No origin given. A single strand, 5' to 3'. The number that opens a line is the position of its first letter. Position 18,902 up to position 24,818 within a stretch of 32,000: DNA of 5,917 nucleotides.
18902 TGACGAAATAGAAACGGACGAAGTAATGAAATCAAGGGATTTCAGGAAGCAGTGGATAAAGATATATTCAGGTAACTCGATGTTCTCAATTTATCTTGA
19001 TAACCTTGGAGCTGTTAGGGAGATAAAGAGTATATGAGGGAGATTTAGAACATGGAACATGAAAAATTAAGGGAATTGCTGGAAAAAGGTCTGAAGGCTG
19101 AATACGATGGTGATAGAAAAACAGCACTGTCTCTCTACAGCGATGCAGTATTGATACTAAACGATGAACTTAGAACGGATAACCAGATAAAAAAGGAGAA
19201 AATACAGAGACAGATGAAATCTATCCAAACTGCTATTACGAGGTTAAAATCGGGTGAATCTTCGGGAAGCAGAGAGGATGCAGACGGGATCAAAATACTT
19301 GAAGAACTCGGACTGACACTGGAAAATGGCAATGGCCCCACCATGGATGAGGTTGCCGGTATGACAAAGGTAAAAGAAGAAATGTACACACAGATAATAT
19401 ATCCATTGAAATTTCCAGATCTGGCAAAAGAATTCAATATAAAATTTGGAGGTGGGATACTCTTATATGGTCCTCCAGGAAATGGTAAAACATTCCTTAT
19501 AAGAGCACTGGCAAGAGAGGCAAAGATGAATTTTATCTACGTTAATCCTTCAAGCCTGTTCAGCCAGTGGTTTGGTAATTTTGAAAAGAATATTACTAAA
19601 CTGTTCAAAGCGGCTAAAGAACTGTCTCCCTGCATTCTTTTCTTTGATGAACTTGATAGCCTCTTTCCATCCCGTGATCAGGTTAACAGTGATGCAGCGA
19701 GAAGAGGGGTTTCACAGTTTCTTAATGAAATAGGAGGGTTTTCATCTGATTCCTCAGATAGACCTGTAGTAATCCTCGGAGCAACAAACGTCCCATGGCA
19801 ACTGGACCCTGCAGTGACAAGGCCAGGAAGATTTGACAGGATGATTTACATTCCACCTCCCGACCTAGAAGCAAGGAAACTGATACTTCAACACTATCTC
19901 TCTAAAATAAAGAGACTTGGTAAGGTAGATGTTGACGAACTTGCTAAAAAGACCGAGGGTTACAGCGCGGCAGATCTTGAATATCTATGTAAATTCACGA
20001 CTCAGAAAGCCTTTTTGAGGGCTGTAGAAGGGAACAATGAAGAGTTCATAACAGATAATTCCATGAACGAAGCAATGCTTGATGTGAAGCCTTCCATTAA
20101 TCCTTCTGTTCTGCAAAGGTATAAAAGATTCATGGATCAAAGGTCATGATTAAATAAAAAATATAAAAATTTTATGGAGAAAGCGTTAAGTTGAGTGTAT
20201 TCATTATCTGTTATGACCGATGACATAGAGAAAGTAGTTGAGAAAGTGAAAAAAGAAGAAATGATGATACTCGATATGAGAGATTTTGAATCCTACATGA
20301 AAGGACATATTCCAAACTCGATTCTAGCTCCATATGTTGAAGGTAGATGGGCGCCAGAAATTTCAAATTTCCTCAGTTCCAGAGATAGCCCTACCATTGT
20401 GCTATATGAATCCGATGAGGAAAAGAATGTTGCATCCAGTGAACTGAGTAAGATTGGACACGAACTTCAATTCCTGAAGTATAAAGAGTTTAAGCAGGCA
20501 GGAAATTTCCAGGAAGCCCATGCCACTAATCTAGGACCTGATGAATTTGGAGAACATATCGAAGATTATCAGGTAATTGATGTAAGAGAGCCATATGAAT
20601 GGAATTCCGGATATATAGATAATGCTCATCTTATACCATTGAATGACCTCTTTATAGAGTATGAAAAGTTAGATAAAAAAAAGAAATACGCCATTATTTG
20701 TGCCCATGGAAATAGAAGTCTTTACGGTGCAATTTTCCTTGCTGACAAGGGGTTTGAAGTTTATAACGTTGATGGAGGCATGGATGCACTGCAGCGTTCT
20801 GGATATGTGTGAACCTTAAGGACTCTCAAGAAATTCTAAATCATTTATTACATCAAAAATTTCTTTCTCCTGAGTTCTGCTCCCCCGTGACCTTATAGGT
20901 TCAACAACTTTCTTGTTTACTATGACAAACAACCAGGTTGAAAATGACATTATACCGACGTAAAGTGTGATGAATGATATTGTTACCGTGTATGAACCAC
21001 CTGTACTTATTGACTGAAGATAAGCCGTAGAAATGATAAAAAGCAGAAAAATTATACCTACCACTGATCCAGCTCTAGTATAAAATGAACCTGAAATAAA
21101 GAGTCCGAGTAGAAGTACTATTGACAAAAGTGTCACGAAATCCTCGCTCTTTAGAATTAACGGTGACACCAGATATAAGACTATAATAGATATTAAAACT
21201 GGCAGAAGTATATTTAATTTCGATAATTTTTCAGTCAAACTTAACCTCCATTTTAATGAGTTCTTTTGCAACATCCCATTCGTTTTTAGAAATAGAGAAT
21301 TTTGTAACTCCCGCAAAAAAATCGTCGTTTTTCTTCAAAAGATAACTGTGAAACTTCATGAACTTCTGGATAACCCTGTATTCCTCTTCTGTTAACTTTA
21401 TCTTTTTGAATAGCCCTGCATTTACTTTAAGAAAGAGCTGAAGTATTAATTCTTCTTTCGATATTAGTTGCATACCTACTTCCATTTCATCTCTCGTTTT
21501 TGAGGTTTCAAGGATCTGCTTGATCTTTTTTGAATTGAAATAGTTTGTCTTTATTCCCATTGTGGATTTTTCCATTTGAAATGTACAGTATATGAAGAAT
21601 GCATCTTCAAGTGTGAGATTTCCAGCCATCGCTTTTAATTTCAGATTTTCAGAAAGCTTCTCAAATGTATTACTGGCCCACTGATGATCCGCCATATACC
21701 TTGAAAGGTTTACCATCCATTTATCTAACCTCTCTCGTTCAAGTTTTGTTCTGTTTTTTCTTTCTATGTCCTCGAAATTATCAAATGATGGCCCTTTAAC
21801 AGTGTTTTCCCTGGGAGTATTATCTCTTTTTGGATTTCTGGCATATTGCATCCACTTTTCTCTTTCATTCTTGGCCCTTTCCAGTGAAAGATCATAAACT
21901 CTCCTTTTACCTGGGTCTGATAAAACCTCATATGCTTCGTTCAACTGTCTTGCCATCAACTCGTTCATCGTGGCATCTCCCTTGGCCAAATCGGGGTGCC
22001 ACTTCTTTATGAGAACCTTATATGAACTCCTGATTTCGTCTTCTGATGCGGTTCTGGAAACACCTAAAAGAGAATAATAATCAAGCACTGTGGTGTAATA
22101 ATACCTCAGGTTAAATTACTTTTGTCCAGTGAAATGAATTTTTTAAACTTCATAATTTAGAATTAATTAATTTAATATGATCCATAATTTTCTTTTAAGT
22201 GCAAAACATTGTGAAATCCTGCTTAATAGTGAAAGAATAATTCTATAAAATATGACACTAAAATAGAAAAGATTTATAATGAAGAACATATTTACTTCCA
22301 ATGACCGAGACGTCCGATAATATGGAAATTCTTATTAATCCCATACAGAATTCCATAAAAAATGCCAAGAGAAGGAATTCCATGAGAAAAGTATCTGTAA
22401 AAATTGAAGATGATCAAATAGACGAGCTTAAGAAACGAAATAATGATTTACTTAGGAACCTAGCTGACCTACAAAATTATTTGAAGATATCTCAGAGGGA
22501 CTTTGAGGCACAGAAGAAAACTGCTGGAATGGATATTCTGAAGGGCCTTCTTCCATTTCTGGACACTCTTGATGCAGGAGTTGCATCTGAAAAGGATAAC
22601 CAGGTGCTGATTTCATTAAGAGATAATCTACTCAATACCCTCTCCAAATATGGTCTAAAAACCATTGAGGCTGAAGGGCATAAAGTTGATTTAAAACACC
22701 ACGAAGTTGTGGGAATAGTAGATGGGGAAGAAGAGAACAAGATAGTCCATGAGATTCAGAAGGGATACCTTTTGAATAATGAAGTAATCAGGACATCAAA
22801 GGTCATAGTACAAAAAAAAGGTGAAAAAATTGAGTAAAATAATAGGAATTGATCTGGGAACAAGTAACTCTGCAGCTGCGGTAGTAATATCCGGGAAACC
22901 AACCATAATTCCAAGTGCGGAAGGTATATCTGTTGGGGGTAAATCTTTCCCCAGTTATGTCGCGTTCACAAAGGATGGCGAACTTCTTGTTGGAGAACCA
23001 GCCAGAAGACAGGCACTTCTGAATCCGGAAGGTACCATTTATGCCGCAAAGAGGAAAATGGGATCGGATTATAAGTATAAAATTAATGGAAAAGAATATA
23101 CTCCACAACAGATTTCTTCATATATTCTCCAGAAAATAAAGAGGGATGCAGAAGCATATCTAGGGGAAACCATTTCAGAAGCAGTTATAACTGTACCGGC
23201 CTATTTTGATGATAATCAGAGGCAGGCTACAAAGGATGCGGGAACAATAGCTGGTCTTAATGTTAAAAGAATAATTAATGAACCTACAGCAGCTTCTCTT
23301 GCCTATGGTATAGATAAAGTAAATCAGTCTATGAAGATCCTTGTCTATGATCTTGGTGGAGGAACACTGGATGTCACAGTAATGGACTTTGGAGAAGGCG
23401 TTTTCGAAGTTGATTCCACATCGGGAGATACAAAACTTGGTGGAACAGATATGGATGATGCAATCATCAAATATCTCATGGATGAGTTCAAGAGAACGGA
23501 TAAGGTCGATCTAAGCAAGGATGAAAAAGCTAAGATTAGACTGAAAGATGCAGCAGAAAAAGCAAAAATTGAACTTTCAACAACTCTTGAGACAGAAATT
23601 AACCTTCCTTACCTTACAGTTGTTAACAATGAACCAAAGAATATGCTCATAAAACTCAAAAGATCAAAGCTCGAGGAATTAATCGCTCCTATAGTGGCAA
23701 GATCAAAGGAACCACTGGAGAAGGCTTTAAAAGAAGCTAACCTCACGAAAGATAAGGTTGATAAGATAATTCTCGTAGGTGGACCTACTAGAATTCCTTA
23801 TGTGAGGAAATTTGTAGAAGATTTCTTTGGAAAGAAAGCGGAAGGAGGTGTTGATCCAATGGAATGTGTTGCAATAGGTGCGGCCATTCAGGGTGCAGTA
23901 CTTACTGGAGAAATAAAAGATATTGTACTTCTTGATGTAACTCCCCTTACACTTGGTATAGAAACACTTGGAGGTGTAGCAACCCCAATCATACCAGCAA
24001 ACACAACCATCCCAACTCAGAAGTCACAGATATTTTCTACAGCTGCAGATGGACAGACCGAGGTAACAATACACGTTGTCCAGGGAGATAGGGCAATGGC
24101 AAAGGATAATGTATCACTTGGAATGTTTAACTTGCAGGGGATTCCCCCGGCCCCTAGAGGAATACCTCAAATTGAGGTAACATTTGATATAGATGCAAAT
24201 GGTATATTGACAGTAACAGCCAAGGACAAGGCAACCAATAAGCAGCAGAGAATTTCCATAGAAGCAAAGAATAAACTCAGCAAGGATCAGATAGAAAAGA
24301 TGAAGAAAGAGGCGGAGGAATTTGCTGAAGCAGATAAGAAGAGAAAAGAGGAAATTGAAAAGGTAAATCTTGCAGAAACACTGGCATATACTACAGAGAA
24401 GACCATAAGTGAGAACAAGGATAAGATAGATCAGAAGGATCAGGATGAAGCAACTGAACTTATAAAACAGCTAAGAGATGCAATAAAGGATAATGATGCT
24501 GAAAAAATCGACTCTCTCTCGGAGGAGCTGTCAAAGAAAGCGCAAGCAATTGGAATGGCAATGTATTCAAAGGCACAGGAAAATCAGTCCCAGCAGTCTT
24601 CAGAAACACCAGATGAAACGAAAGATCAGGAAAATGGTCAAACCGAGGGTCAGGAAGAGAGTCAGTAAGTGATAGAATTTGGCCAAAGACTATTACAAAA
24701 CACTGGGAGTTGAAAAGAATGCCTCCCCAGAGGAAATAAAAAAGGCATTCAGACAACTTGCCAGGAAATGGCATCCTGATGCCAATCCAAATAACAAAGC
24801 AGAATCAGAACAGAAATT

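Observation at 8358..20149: ESCRT-III-like and Vps4-like genes bracket a five-gene operon built on two membrane-anchored GTPase paralogs: candidate undescribed membrane-remodelling (or conflict) system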

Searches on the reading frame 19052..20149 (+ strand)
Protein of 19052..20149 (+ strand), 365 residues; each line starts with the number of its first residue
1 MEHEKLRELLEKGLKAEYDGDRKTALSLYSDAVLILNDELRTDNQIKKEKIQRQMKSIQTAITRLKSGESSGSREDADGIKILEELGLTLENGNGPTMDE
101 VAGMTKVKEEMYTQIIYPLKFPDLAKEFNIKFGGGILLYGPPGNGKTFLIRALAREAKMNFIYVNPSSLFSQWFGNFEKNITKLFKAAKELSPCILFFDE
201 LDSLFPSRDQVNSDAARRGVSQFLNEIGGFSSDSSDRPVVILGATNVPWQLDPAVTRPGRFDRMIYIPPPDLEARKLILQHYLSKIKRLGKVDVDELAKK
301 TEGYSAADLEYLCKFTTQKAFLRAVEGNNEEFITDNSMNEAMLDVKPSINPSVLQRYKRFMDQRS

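Call 5: search_protein_families(library=pfam, proteins=[window:19052-20149:+], max_evalue=0.1)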
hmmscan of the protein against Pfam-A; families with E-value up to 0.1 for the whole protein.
window:19052-20149:+ (365 aa): 27 families (the best 25 are shown)
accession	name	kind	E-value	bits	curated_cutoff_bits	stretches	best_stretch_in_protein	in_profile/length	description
PF00004.35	AAA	-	5.2e-40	137.4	21.2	1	136-268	1-130/131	ATPase family associated with various cellular activities (AAA)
PF17862.7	AAA_lid_3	-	1.6e-08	34.4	27.2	1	292-317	2-27/45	AAA+ lid domain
PF13191.12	AAA_16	-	1.8e-06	29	32.6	1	133-241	24-136/167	AAA ATPase domain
PF13401.12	AAA_22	-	8.9e-05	23.3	27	1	135-170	7-45/130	AAA domain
PF13173.12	AAA_14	-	0.00022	21.7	27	1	136-204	5-74/129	AAA domain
PF07728.20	AAA_5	-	0.00084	19.8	22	1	136-203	2-77/139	AAA domain (dynein-related subfamily)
PF04212.24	MIT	-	0.0011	19.5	30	1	8-66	6-65/66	MIT (microtubule interacting and transport) domain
PF13671.12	AAA_33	-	0.0017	19.1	27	1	136-190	2-54/143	AAA domain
PF05496.18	RuvB_N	-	0.0065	16.7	27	1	135-163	35-63/159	Holliday junction DNA helicase RuvB P-loop domain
PF06068.19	TIP49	-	0.0093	15.6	23.8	1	133-179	50-98/347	TIP49 P-loop domain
PF20720.3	nSTAND3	-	0.0098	16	27.2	1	136-177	20-61/155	Novel STAND NTPase 3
PF03303.18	WTF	-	0.011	15.9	25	1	10-51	26-66/224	WTF protein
PF13521.12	AAA_28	-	0.012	16.3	27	1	136-159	2-25/164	AAA domain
PF01695.23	IstB_IS21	-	0.012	15.6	24.1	1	135-158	94-117/238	IstB-like ATP binding protein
PF25201.1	nSTAND6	-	0.014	15.9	27.7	1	136-160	21-45/148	Novel STAND NTPase 6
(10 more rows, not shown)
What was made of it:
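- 19052..20149 (+): Vps4-like AAA ATPase (365 aa; EQB68980, arCOG01307) with an MIT-like N-terminus and a single AAA module. Pfam AAA scores 137 bits and MIT gives E 0.0011 (call 5).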

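Call 6: search_protein_families(library=padloc, proteins=[window:19052-20149:+], max_evalue=0.1)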
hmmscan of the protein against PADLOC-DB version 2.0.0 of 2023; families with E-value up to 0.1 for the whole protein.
window:19052-20149:+ (365 aa): 7 families
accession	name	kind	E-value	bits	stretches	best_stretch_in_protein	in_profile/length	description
PDLC02196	IetA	-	3.3e-36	123.5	1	47-339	41-320/374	-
PDLC04232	IetA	-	1.6e-30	104.7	1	14-335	11-311/330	-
PDLC02195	IetA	-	5.4e-30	103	1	107-328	111-324/395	-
PDLC00915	TRIP13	-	4.8e-18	63.6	1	104-301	34-241/302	TRIP13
PDLC04231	IetA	-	6e-14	50.5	1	135-272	119-249/262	-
PDLC00914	TRIP13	-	1.6e-09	35.7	1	175-311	119-257/302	TRIP13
PDLC04140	mad8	-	1.1e-05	23.2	1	131-168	25-67/314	mads_8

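Call 7: search_protein_families(library=ncbifam, proteins=[window:19052-20149:+], max_evalue=0.1)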
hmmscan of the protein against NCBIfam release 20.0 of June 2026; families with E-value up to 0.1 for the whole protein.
window:19052-20149:+ (365 aa): 36 families (the best 25 are shown)
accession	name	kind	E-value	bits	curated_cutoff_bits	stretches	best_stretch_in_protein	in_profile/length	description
NF041006.2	cell_div_CdvC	equivalog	3e-65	220.5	650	1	7-362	12-366/370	cell division protein CdvC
TIGR01243.1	CDC48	subfamily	1.4e-60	205.5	802.65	1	98-363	452-728/733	CDC48 family AAA ATPase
NF003069.1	PRK03992.1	subfamily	2.6e-52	178.3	500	1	95-344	127-371/379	proteasome-activating nucleotidase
TIGR01242.2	TIGR01242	subfamily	1.9e-50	171.8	500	1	95-341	110-351/362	proteasome-activating nucleotidase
TIGR01241.2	FtsH_fam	equivalog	1.1e-49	169.7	600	1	94-342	157-399/598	ATP-dependent zinc metalloprotease FtsH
NF047747.1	PrtsmActNtasePan2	equivalog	3e-42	145.3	700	1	97-313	149-365/397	proteasome-activating nucleotidase Pan2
NF047748.1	PrtsmActNtasePan1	equivalog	2.3e-39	135.6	750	1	92-315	141-364/405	proteasome-activating nucleotidase Pan1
NF008004.0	PRK10733.1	equivalog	4.2e-34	117.5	1008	1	97-314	150-366/644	ATP-dependent zinc metalloprotease FtsH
NF042959.1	IteA_antiphage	equivalog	6.4e-34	117.7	510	1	35-336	28-321/367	anti-phage ATPase IteA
TIGR03689.1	pup_AAA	equivalog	2.7e-33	115.4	504.75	1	88-313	171-403/512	proteasome ATPase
NF003229.0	PRK04195.1-5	equivalog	1.3e-06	27.4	280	1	135-210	46-121/413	replication factor C large subunit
NF003230.0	PRK04195.1-6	equivalog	7.5e-06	24.9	441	1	97-167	12-73/494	replication factor C large subunit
NF038214.1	IS21_help_AAA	equivalog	0.00019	21.2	200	1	131-175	88-135/232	IS21-like element helper ATPase IstB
NF003226.0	PRK04195.1-1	equivalog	0.00024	20.2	588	1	135-167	42-74/405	replication factor C large subunit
NF003745.1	PRK05342.1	equivalog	0.00037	19.5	359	1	135-220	111-204/418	ATP-dependent Clp protease ATP-binding subunit ClpX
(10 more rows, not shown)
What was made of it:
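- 19052..20149 (+): The NCBIfam CdvC model aligns over the full length (residues 7-362) at 220 bits, below the cut-off of 650 (call 7).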

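Call 22: search_solved_structures(query=window:19052-20149:+, max_evalue=1e-30)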
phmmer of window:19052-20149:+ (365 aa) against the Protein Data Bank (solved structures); distinct sequences matched with E-value up to 1e-30: 232 (the best 60 are shown).
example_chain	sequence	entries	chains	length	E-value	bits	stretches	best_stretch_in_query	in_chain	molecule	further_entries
5c18_A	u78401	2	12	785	1.5e-98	333.5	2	97-361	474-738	Transitional endoplasmic reticulum ATPase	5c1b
5g4g_A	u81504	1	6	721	9.2e-98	330.9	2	98-360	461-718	VCP-LIKE ATPASE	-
5g4f_A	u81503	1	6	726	9.5e-98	330.9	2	98-360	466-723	VCP-LIKE ATPASE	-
5vc7_A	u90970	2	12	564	1.9e-97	329.9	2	98-361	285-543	VCP-like ATPase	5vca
6chs_H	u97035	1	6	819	5.1e-97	328.4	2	98-324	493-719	Putative cell division control protein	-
7rlb_A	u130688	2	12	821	8.1e-97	327.8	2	97-328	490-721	Transitional endoplasmic reticulum ATPase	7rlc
7lmy_A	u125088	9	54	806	2e-96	326.5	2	97-328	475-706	Transitional endoplasmic reticulum ATPase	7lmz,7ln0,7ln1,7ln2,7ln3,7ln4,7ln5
7wub_D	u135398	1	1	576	3.5e-96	325.7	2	97-328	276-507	Transitional endoplasmic reticulum ATPase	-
7wub_C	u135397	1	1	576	3.7e-96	325.6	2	97-328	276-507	Transitional endoplasmic reticulum ATPase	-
1r7r_A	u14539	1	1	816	4e-96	325.5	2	97-328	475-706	Transitional endoplasmic reticulum ATPase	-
7rlj_A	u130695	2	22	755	4e-96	325.5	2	97-328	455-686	Transitional endoplasmic reticulum ATPase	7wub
8yka_A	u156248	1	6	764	4.2e-96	325.4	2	97-328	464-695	Transitional endoplasmic reticulum ATPase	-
7y4w_A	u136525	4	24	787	4.7e-96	325.3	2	97-328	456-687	Transitional endoplasmic reticulum ATPase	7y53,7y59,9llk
7rlf_A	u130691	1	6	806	5e-96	325.2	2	97-328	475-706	Transitional endoplasmic reticulum ATPase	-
7rlh_A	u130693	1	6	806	5.1e-96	325.2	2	97-328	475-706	Transitional endoplasmic reticulum ATPase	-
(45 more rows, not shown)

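Call 90: search_protein_families(library=pfam, alignment_id=A10, max_evalue=0.1)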
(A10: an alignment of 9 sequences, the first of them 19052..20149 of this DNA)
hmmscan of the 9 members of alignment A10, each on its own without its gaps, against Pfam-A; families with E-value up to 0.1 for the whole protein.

A. member 1, window:19052-20149:+ (365 aa): 27 families (the best 25 are shown)
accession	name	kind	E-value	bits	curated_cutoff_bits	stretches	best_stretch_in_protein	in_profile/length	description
PF00004.35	AAA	-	5.2e-40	137.4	21.2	1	136-268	1-130/131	ATPase family associated with various cellular activities (AAA)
PF17862.7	AAA_lid_3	-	1.6e-08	34.4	27.2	1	292-317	2-27/45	AAA+ lid domain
PF13191.12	AAA_16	-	1.8e-06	29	32.6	1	133-241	24-136/167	AAA ATPase domain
PF13401.12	AAA_22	-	8.9e-05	23.3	27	1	135-170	7-45/130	AAA domain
PF13173.12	AAA_14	-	0.00022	21.7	27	1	136-204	5-74/129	AAA domain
PF07728.20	AAA_5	-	0.00084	19.8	22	1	136-203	2-77/139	AAA domain (dynein-related subfamily)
PF04212.24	MIT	-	0.0011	19.5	30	1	8-66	6-65/66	MIT (microtubule interacting and transport) domain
PF13671.12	AAA_33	-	0.0017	19.1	27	1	136-190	2-54/143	AAA domain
PF05496.18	RuvB_N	-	0.0065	16.7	27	1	135-163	35-63/159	Holliday junction DNA helicase RuvB P-loop domain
PF06068.19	TIP49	-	0.0093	15.6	23.8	1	133-179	50-98/347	TIP49 P-loop domain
PF20720.3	nSTAND3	-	0.0098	16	27.2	1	136-177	20-61/155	Novel STAND NTPase 3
PF03303.18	WTF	-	0.011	15.9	25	1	10-51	26-66/224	WTF protein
PF13521.12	AAA_28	-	0.012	16.3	27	1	136-159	2-25/164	AAA domain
PF01695.23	IstB_IS21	-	0.012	15.6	24.1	1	135-158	94-117/238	IstB-like ATP binding protein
PF25201.1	nSTAND6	-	0.014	15.9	27.7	1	136-160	21-45/148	Novel STAND NTPase 6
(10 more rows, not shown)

B. families by the number of members that match (of 9 scanned): 53 families (the first 25 are shown)
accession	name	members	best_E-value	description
PF00004.35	AAA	9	6e-44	ATPase family associated with various cellular activities (AAA)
PF17862.7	AAA_lid_3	9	3.8e-10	AAA+ lid domain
PF13191.12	AAA_16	9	2.1e-08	AAA ATPase domain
PF07728.20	AAA_5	9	1.1e-06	AAA domain (dynein-related subfamily)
PF13173.12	AAA_14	9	1.5e-05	AAA domain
PF13401.12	AAA_22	9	2.5e-05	AAA domain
PF06068.19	TIP49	9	3.9e-05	TIP49 P-loop domain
PF05496.18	RuvB_N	9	0.00012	Holliday junction DNA helicase RuvB P-loop domain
PF00005.33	ABC_tran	9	0.00021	ABC transporter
PF20720.3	nSTAND3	9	0.00028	Novel STAND NTPase 3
PF01695.23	IstB_IS21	9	0.00053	IstB-like ATP binding protein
PF13671.12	AAA_33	9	0.0017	AAA domain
PF00910.28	RNA_helicase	9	0.0053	RNA helicase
PF13207.12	AAA_17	8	0.0082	AAA domain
PF04212.24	MIT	7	0.00038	MIT (microtubule interacting and transport) domain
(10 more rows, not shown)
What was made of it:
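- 19052..20149 (+): 7 of 9 orthologs hit MIT (best E 3.8e-4; call 90).
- On Vps4 / CdvC: 7 of 9 orthologs hit it (best E 3.8e-4; call 90).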

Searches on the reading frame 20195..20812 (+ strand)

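Call 12: search_protein_families(library=pfam, proteins=[window:20195-20812:+], max_evalue=0.001)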
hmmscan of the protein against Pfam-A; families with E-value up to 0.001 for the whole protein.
window:20195-20812:+ (205 aa): 1 family
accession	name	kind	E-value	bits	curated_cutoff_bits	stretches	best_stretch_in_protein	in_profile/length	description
PF00581.25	Rhodanese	-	1.2e-26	93.5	22.2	2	115-200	2-100/102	Rhodanese-like domain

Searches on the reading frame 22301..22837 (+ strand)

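Call 12: search_protein_families(library=pfam, proteins=[window:22301-22837:+], max_evalue=0.001)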
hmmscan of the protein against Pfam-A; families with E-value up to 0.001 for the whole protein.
window:22301-22837:+ (178 aa): 2 families
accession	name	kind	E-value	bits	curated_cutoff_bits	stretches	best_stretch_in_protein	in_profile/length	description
PF01025.24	GrpE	-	4e-27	95.4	25.8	1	40-172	24-165/165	GrpE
PF03836.20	RasGAP_C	-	0.00023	21.7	26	1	4-73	23-92/137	RasGAP C-terminus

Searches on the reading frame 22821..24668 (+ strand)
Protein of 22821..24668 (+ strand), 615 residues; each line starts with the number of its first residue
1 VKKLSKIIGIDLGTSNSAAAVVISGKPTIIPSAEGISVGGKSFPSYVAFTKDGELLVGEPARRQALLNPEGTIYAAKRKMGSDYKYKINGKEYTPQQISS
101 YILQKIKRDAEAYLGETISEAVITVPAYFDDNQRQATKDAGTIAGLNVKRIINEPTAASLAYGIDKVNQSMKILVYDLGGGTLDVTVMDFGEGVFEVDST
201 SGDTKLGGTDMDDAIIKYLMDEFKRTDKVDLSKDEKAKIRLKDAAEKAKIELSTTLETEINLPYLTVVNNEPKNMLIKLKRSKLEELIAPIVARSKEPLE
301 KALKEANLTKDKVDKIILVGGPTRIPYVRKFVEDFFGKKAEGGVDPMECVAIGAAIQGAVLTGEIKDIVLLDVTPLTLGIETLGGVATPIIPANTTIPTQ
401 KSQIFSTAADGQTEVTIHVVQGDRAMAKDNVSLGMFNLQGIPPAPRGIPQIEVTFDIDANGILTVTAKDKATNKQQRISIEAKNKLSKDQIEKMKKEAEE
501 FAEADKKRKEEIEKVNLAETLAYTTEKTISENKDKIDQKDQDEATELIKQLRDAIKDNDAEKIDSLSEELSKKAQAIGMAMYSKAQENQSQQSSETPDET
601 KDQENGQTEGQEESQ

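Call 12: search_protein_families(library=pfam, proteins=[window:22821-24668:+], max_evalue=0.001)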
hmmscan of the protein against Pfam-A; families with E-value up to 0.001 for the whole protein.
window:22821-24668:+ (615 aa): 2 families
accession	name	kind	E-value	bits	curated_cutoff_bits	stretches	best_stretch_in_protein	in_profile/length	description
PF00012.26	HSP70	-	1.6e-221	737.1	20.6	2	87-582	102-598/599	Hsp70 protein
PF06723.19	MreB_Mbl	-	1.4e-21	77.2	27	1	8-356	4-317/327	MreB/Mbl protein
